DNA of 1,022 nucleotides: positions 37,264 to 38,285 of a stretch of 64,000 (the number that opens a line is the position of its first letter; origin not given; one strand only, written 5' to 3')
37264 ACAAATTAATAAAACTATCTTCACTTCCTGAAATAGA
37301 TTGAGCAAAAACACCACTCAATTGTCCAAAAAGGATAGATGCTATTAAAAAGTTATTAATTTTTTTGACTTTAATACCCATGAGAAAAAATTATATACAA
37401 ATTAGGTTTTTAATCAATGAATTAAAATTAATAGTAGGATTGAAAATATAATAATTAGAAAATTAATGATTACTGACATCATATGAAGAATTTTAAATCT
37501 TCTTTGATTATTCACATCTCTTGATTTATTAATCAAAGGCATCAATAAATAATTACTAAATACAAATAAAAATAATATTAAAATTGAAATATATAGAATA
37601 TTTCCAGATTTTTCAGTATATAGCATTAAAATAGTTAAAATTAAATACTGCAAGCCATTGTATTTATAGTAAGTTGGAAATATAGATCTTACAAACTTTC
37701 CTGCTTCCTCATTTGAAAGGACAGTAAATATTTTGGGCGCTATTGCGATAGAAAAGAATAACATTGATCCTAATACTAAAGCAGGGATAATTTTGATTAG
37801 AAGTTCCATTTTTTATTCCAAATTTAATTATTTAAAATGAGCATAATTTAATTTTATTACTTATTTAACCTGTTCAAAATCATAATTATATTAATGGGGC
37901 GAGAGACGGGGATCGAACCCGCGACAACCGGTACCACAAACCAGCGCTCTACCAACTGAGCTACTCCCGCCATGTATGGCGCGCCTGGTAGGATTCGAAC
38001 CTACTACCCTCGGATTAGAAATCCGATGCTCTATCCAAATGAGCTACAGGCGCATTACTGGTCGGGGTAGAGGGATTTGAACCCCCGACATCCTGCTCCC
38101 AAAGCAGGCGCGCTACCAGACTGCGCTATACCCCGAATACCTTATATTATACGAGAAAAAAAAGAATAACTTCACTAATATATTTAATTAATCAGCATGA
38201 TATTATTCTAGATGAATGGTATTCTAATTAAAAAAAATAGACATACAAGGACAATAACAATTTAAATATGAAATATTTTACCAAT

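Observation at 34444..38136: A 3.3-kb tRNA-flanked islet splits a Pro-Arg-His...Leu tRNA operon and encodes a putative copper-handling or envelope module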

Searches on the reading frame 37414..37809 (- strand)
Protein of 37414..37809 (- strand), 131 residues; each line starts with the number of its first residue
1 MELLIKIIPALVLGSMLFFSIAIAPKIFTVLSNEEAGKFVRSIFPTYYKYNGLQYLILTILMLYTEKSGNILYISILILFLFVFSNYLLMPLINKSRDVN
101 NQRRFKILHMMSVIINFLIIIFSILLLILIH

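Call 4: search_protein_families(library=pfam, proteins=[window:37414-37809:-], max_evalue=1)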
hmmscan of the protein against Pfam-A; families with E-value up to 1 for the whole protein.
window:37414-37809:- (131 aa): 4 families
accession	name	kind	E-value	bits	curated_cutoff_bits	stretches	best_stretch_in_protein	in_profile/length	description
PF13664.11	DUF4149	-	1.1e-08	35.7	24.6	1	10-96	4-96/102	Domain of unknown function (DUF4149)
PF04647.20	AgrB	-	0.0063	16.3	23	1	55-126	85-159/185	Accessory gene regulator B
PF06653.16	Claudin_3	-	0.11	12.9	28.7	1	1-126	1-115/163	Tight junction protein, Claudin-like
PF22251.1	PFF1_TM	-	0.17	11.8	32.3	1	69-113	31-75/300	Vacuolar membrane protease, transmembrane domain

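Call 5: search_protein_families(library=ncbifam, proteins=[window:37414-37809:-], max_evalue=1)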
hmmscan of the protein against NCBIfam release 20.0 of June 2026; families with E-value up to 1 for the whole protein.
window:37414-37809:- (131 aa): 1 family
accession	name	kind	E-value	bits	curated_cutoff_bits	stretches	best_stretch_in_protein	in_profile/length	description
NF043039.1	HgcAB_like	equivalog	0.68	9.5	285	1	55-125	167-237/350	HgcAB-like fusion protein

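Call 66: find_homologous_proteins(query=window:37414-37809:-, max_evalue=0.001)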
Query window:37414-37809:- (131 aa): 3053 proteins with E <= 0.001 among 3336 candidates; the best 120 are listed.
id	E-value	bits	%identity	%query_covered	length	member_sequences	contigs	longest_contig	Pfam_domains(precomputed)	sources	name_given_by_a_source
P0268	2.5e-70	252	100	100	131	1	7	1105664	PF13664.12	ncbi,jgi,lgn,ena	-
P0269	4.1e-70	252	99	100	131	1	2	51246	PF13664.12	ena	-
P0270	8.8e-70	250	99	100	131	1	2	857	PF13664.12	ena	-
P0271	2.3e-69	249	99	100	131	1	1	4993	PF13664.12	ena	-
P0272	3.0e-69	249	98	100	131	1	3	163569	PF13664.12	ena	-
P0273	3.1e-69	249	98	100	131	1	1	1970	PF13664.12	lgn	-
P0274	3.7e-69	248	98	100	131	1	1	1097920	PF13664.12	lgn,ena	-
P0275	4.7e-69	248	97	100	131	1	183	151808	PF13664.12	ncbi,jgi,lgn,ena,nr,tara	ncbi:MAG: hypothetical protein CMQ85_04075 [Gammaproteobacteria bacterium]|nr:hypothetical protein [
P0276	4.8e-69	248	97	100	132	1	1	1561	PF13664.12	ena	-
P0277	5.5e-69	248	96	100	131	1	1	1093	PF13664.12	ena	-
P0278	8.9e-69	247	96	100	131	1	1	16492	PF13664.12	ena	-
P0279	3.5e-68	245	96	100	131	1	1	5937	PF13664.12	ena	-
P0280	3.5e-68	245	96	100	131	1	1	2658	PF13664.12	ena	-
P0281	5.5e-68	245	96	100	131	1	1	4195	PF13664.12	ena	-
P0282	1.4e-67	243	95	100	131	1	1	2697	PF13664.12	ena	-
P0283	1.8e-66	240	92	100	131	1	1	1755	PF13664.12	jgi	jgi:hypothetical protein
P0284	3.4e-66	239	93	100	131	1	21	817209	PF13664.12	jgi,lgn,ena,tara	jgi:hypothetical protein|tara:strand:- start:16 stop:411 length:396 start_codon:yes stop_codon:yes g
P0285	3.8e-66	239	93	100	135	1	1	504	PF13664.12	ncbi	-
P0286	4.0e-66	239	92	100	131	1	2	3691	PF13664.12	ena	-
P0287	4.0e-66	239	92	100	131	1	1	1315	PF13664.12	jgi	jgi:hypothetical protein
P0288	4.0e-66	239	91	100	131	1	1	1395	PF13664.12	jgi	jgi:hypothetical protein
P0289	4.2e-66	239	93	100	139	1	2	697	PF13664.12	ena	-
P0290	4.8e-66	238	92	100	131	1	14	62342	PF13664.12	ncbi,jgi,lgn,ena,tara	jgi:hypothetical protein|tara:strand:+ start:129 stop:524 length:396 start_codon:yes stop_codon:yes 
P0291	5.3e-66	238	92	100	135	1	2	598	PF13664.12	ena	-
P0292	8.9e-66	238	92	100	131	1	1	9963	PF13664.12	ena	-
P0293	1.0e-65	237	91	100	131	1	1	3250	PF13664.12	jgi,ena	jgi:hypothetical protein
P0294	1.1e-65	237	92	100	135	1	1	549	PF13664.12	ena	-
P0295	1.5e-65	237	91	100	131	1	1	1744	PF13664.12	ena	-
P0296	1.6e-65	237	91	100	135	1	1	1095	PF13664.12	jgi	-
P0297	1.7e-65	237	90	100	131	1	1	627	PF13664.12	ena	-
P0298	2.1e-65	236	91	100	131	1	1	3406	PF13664.12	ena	-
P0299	2.3e-65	236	91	100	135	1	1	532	PF13664.12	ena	-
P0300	2.3e-65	236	92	100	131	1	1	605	PF13664.12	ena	-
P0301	2.7e-65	236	91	100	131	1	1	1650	PF13664.12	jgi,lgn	jgi:hypothetical protein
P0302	4.4e-65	235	90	100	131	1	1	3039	PF13664.12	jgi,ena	jgi:hypothetical protein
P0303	5.7e-65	235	90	100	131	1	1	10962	PF13664.12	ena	-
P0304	6.6e-65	235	90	100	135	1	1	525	PF13664.12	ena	-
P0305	1.0e-64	234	95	86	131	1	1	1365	PF13664.12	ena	-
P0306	1.9e-64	233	90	86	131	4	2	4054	PF13664.12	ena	-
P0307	2.1e-64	233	89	100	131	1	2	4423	PF13664.12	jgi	jgi:hypothetical protein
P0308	2.4e-64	233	90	86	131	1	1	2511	PF13664.12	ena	-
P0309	4.2e-63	229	93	95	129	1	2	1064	PF13664.12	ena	-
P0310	1.5e-59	217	85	100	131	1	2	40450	PF13664.12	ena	-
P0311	1.8e-59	217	85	100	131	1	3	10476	PF13664.12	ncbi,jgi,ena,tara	tara:strand:+ start:122 stop:517 length:396 start_codon:yes stop_codon:yes gene_type:complete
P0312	2.0e-59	217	85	100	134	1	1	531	PF13664.12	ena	-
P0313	2.0e-59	217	85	100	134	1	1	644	PF13664.12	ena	-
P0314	2.0e-59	217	85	100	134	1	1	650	PF13664.12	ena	-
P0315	2.0e-59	217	85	100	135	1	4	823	PF13664.12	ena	-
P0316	2.1e-59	217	84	100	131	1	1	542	PF13664.12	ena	-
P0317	2.7e-59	217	84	100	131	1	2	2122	PF13664.12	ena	-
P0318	3.0e-59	217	84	100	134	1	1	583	PF13664.12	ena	-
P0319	3.2e-59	216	84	100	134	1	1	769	PF13664.12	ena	-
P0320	5.4e-59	216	84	100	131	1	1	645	PF13664.12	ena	-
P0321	5.6e-59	216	84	100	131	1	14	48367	PF13664.12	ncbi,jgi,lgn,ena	jgi:hypothetical protein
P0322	6.1e-59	215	84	100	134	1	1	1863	PF13664.12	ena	-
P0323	6.1e-59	215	84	100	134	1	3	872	PF13664.12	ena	-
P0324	6.3e-59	215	84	100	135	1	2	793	PF13664.12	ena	-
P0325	6.3e-59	215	84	100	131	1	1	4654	PF13664.12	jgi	-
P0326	6.5e-59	215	83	100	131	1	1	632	PF13664.12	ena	-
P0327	6.6e-59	215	83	100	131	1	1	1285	PF13664.12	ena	-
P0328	6.9e-59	215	84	100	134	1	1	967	PF13664.12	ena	-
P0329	7.2e-59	215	83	100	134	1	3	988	PF13664.12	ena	-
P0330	7.5e-59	215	83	100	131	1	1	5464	PF13664.12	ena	-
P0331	8.1e-59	215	84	100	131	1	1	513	PF13664.12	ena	-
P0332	8.4e-59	215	83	100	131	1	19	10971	PF13664.12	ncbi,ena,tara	tara:strand:- start:668 stop:1063 length:396 start_codon:yes stop_codon:yes gene_type:complete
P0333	8.6e-59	215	83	100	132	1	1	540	PF13664.12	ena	-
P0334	9.1e-59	215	83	100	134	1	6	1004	PF13664.12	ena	-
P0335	9.4e-59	215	83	100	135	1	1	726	PF13664.12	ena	-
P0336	1.1e-58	215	84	89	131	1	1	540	PF13664.12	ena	-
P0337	1.1e-58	215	83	100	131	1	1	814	PF13664.12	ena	-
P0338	1.4e-58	214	83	100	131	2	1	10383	PF13664.12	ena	-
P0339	2.0e-58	214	83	100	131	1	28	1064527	PF13664.12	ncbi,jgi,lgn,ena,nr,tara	ncbi:MAG: hypothetical protein CMQ81_00385 [Gammaproteobacteria bacterium]|nr:hypothetical protein [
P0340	2.0e-58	214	83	100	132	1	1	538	PF13664.12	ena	-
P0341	2.1e-58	214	83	89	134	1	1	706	PF13664.12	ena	-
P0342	2.1e-58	214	83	100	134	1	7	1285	PF13664.12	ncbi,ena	-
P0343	2.2e-58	214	83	89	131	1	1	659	PF13664.12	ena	-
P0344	2.4e-58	214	83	100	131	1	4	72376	PF13664.12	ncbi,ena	-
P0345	2.6e-58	213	83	100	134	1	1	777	PF13664.12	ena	-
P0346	3.2e-58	213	83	100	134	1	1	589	PF13664.12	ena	-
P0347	5.7e-58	212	82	100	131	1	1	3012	PF13664.12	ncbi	-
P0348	5.9e-58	212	82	100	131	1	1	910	PF13664.12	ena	-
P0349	5.9e-58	212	82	100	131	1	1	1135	PF13664.12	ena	-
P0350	9.2e-58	212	82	100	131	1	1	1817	PF13664.12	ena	-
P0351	4.3e-57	210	81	100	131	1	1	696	PF13664.12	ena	-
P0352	5.0e-57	209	80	100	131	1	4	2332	PF13664.12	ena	-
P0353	3.9e-56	206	79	89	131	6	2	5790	PF13664.12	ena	-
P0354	5.5e-56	206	81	90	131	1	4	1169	PF13664.12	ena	-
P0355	5.6e-56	206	79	89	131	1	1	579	PF13664.12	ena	-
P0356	5.9e-56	206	76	100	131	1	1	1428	PF13664.12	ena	-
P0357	6.7e-56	206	79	89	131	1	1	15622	PF13664.12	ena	-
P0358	1.2e-55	205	78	89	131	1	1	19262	PF13664.12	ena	-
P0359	1.2e-55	205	79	89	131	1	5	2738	PF13664.12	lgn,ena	-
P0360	1.4e-55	205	79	86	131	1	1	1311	PF13664.12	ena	-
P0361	1.7e-55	204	79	89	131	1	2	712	PF13664.12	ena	-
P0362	1.7e-55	204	79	89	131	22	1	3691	PF13664.12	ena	-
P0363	1.8e-55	204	79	89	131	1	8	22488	PF13664.12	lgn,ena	-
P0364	2.0e-55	204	79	89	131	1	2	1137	PF13664.12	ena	-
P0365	2.1e-55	204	76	100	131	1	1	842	PF13664.12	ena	-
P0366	2.1e-55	204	76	100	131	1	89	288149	PF13664.12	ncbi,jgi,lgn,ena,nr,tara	ncbi:MAG: DUF4149 domain-containing protein [Gammaproteobacteria bacterium]|jgi:hypothetical protein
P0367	2.1e-55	204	78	89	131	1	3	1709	PF13664.12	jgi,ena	-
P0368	2.4e-55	204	81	89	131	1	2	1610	PF13664.12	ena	-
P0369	3.2e-55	203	79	87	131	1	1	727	PF13664.12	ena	-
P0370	3.3e-55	203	79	89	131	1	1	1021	PF13664.12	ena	-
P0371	3.3e-55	203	76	100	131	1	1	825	PF13664.12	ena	-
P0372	3.4e-55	203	81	89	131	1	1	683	PF13664.12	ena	-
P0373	3.8e-55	203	76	100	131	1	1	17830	PF13664.12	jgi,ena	-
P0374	3.8e-55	203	78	90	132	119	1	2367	PF13664.12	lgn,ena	-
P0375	4.0e-55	203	80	89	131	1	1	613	PF13664.12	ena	-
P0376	4.2e-55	203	79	89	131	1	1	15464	PF13664.12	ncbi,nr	ncbi:DUF4149 domain-containing protein [Gammaproteobacteria bacterium]|nr:DUF4149 domain-containing 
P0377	4.6e-55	203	81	90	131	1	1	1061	PF13664.12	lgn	-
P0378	4.8e-55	203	81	90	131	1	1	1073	PF13664.12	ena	-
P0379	4.9e-55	203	81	90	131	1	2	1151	PF13664.12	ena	-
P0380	5.1e-55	203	75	99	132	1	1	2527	PF13664.12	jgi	-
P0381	5.9e-55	203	79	89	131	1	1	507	PF13664.12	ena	-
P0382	6.0e-55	203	79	89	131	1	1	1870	PF13664.12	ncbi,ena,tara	tara:strand:+ start:126 stop:521 length:396 start_codon:yes stop_codon:yes gene_type:complete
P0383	6.1e-55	203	77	89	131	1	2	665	PF13664.12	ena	-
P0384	6.1e-55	203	77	89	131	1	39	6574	PF13664.12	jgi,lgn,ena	jgi:hypothetical protein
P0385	6.5e-55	202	81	90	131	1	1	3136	PF13664.12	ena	-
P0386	7.2e-55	202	77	89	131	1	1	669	PF13664.12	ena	-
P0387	7.8e-55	202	78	89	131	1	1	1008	PF13664.12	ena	-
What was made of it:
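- Tried and rejected: DUF4149: a homologue search returned only the same clade (call 66).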

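Call 67: find_encoding_contigs(protein=P0268, flank=6000, max_places=7)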
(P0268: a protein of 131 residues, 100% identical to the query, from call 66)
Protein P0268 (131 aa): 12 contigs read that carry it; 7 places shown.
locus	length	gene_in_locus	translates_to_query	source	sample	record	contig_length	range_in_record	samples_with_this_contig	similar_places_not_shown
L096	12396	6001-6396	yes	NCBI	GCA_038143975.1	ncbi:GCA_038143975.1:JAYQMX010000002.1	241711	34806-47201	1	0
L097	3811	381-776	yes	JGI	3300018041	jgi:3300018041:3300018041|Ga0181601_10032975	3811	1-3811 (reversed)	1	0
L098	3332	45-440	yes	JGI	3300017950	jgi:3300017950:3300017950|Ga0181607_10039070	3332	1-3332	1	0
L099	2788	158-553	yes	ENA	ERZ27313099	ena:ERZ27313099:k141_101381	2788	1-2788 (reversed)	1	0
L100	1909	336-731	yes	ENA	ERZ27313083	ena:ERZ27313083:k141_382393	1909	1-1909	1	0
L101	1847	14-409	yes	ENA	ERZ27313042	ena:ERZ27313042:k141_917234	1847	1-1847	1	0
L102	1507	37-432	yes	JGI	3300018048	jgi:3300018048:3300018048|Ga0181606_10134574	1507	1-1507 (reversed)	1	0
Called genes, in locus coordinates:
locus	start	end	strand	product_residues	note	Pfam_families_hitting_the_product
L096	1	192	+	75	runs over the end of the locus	-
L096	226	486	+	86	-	PF05036:SPOR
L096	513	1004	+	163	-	PF02674:Colicin_V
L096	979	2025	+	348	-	PF13522:GATase_6, PF13537:GATase_7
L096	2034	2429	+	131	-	-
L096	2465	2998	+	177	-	PF03734:YkuD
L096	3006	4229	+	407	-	PF13660:DUF4147, PF05161:MOFRL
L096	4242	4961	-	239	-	PF00149:Metallophos, PF12850:Metallophos_2 (faint)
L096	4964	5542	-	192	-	PF00160:Pro_isomerase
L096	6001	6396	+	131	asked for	PF13664:DUF4149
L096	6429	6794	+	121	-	-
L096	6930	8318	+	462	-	PF04314:LpqE-like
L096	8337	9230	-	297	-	PF02517:Rce1-like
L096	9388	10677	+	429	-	PF05697:Trigger_N, PF00254:FKBP_C, PF05698:Trigger_C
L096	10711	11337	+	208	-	PF00574:CLP_protease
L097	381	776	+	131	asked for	PF13664:DUF4149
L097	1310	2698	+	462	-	PF04314:LpqE-like, PF13557:Phenol_MetA_deg (faint)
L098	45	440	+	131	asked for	PF13664:DUF4149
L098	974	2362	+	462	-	PF04314:LpqE-like, PF13557:Phenol_MetA_deg (faint)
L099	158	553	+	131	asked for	PF13664:DUF4149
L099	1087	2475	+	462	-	PF04314:LpqE-like, PF13557:Phenol_MetA_deg (faint)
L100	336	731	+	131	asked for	PF13664:DUF4149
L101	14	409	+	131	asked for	PF13664:DUF4149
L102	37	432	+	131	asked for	PF13664:DUF4149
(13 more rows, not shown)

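Call 78: predict_structure(alignment_id=A5)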
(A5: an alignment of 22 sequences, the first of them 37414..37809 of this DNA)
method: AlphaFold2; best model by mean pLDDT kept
length: 131 residues; sequences in the alignment: 22
mean_pLDDT: 89.0   pTM: 0.81
mean pLDDT of the five models: 89.0, 88.3, 87.9, 83.5, 83.3
residues with pLDDT >= 90: 69; 70-90: 62; 50-70: 0; < 50: 0
segments of 3 or more residues with pLDDT < 50: none
pLDDT, mean of each block of 10 residues (from residue 1): 91 90 82 79 82 95 93 96 91 83 89 92 95 86
secondary structure, 60 per line:
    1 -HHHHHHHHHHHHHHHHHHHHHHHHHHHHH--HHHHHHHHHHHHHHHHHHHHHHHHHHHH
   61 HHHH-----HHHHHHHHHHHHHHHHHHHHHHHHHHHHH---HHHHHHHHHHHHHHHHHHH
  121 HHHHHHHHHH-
elements in order: H2-30 H33-64 H70-98 H102-130

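Call 82: fold_search(model_id=the predicted structure, library=pdb)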
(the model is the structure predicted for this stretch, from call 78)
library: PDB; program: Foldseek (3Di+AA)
matches with E <= 10: 94; with E <= 0.001: 0
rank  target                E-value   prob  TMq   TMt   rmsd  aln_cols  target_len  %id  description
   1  9dwa_A                5.9e-01  0.98  0.64  0.67   5.6       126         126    8  Crystal structure of FABLE, MPD condition (released 2025-08-20)
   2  9z6v_E                9.0e-01  0.54  0.46  0.44   7.7       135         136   10  The structure of TMD with 3 TARPs and 1 CNIH from all native AMPA receptor subtypes (released 2026-02-04)
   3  8tn1_A                1.1e+00  0.98  0.73  0.66   3.4       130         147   12  De novo designed protein binds poly ADP ribose polymerase inhibitors (PARPi) - apo (released 2024-04-24)
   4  9z6u_E                1.1e+00  0.90  0.64  0.61   4.3       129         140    9  The structure of TMD with 2 TARPs and 2 CNIHs from all native AMPA receptor subtypes (released 2026-02-04)
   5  5ojm_B                1.4e+00  0.51  0.47  0.23   5.9       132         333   14  Structure of a chimaeric beta3-alpha5 GABAA receptor in complex with nanobody Nb25 (released 2017-10-04)
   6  9n0i_A                1.5e+00  0.89  0.61  0.63   6.5       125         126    8  Crystal structure of KABLE double mutant (Lys14Pro, Leu20Trp) (released 2025-08-20)
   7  3ir6_C                1.6e+00  0.54  0.51  0.33   7.5       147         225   10  Crystal structure of NarGHI mutant NarG-H49S (released 2010-01-05)
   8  6w6x_A                1.7e+00  0.84  0.60  0.62   6.2       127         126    6  Crystal Structure of ABLE Apo-protein (released 2020-08-26)
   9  6zgj_A                1.7e+00  0.33  0.38  0.20   7.1       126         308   17  GLIC pentameric ligand-gated ion channel, pH 5 (released 2021-05-26)
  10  5ojm_A                1.8e+00  0.47  0.47  0.23   5.8       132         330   15  Structure of a chimaeric beta3-alpha5 GABAA receptor in complex with nanobody Nb25 (released 2017-10-04)
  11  9n0k_A                1.9e+00  0.85  0.62  0.64   6.5       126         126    8  Crystal structure of KABLE triple mutant (Ile12Phe, Lys14Pro, Leu20Trp) (released 2025-08-20)
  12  9n0i_E                2.1e+00  0.84  0.62  0.61   6.6       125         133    8  Crystal structure of KABLE double mutant (Lys14Pro, Leu20Trp) (released 2025-08-20)
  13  8bhg_C                2.2e+00  0.38  0.45  0.22   5.9       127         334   16  GABA-A receptor a5 heteromer - a5V2 - Bretazenil (released 2023-11-15)
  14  7xge_G                2.3e+00  0.33  0.42  0.36   7.3       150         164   11  Crystal structure of MCL-1 in complex with computationally designed inhibitor protein (released 2022-07-20)
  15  8dt0_A                2.6e+00  0.47  0.55  0.52   5.7       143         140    7  Scaffolding protein functional sites using deep learning (released 2022-08-10)
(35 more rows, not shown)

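Call 88: search_protein_families(library=phrogs, proteins=[window:37414-37809:-], max_evalue=0.01)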
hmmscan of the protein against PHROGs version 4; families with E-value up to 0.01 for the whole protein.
window:37414-37809:- (131 aa): 0 families

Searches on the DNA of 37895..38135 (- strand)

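Call 84: search_dna_similar(query=window:37895-38135:-, collection=ecoli_genomes, mode=distant, max_rows=3)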
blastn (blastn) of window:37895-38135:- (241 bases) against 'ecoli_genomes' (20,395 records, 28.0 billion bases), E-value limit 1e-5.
Records with a match: 5464; places in all: 10893; records where one place covers at least 80% of the query: 0.
Genomes with a match: 5426 of 5426; with a place that covers at least 80% of the query: 0. Places per genome that has any: lowest 1, median 2, highest 3. On chromosomes: 10855 places; on plasmids: 38.
Best place of each record, by identity: 80-90% 1140; 60-80% 4324.
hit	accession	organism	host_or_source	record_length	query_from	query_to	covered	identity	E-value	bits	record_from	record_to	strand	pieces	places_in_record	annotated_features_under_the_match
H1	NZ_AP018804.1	Escherichia coli strain E2863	Bos taurus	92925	88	192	44%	75.2%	2e-8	68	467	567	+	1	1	tRNA-Arg | tRNA-Thr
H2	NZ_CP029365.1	Escherichia coli strain WCHEC035148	Sewage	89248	88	192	44%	75.2%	2e-8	68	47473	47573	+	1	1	tRNA-Arg | tRNA-Thr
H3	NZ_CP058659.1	Escherichia coli strain WCHEC035125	sewage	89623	88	192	44%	75.2%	2e-8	68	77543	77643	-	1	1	tRNA-Arg | tRNA-Thr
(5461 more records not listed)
